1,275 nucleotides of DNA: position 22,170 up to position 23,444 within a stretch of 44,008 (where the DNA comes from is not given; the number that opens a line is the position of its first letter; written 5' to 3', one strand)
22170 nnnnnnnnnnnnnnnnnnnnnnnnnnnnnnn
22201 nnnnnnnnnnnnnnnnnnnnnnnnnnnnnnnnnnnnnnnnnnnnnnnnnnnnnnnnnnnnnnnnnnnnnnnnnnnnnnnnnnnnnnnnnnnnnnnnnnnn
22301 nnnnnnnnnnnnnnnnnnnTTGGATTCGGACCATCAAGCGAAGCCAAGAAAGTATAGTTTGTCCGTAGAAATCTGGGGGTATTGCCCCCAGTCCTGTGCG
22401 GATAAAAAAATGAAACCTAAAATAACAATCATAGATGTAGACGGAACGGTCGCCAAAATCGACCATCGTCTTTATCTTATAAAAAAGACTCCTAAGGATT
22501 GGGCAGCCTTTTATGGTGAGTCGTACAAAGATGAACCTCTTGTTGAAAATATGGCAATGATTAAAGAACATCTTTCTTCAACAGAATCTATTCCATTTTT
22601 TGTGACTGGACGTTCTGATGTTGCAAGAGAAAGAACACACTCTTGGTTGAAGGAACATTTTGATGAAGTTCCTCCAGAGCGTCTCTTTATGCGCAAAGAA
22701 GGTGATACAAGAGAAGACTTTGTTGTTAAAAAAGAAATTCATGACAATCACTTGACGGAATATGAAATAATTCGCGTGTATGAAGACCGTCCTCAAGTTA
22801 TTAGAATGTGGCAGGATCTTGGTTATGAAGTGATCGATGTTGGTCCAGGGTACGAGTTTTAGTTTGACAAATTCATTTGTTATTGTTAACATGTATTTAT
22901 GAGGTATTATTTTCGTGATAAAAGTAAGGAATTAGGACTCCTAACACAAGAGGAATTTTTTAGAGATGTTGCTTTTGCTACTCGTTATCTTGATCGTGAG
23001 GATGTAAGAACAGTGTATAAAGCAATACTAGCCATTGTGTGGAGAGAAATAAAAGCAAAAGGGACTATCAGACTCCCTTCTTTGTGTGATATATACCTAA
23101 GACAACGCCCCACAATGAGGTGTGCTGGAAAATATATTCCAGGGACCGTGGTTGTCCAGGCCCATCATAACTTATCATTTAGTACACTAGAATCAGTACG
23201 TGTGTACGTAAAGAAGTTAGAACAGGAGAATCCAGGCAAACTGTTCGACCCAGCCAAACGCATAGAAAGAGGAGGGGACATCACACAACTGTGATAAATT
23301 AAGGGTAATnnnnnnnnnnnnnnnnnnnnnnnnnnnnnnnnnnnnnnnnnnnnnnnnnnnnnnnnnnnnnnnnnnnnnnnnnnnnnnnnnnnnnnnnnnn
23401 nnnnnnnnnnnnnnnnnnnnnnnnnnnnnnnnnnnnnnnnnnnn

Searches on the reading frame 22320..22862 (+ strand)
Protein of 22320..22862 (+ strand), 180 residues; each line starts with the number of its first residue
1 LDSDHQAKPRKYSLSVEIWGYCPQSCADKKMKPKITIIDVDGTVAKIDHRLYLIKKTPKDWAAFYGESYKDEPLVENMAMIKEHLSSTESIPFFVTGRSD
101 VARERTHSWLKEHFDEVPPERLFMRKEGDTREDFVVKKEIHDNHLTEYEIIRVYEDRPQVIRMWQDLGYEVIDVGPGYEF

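Call 46: search_protein_families(library=pfam, proteins=[window:22320-22862:+], max_evalue=0.01)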
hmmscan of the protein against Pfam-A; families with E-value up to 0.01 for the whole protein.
window:22320-22862:+ (180 aa): 3 families
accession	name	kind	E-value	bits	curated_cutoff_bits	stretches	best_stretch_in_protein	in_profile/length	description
PF25109.1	HAD_PNKP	-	9.9e-25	87.8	27.6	1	33-177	1-141/143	Polynucleotide kinase PNKP phosphatase domain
PF24694.1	LNS2_PITM1-3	-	8.5e-06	26.2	27.7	0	86-154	34-101/124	PITM 1-3, LNS2 domain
PF03767.20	Acid_phosphat_B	-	7.1e-05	22.9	27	1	27-153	71-201/230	HAD superfamily, subfamily IIIB (Acid phosphatase)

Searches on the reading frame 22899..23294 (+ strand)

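Call 46: search_protein_families(library=pfam, proteins=[window:22899-23294:+], max_evalue=0.01)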
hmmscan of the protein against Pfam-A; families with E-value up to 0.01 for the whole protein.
window:22899-23294:+ (131 aa): 1 family
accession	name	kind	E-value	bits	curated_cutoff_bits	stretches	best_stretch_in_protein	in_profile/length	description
PF00216.26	Bac_DNA_binding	-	0.003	18.2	22.4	1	16-71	2-56/90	Bacterial DNA-binding protein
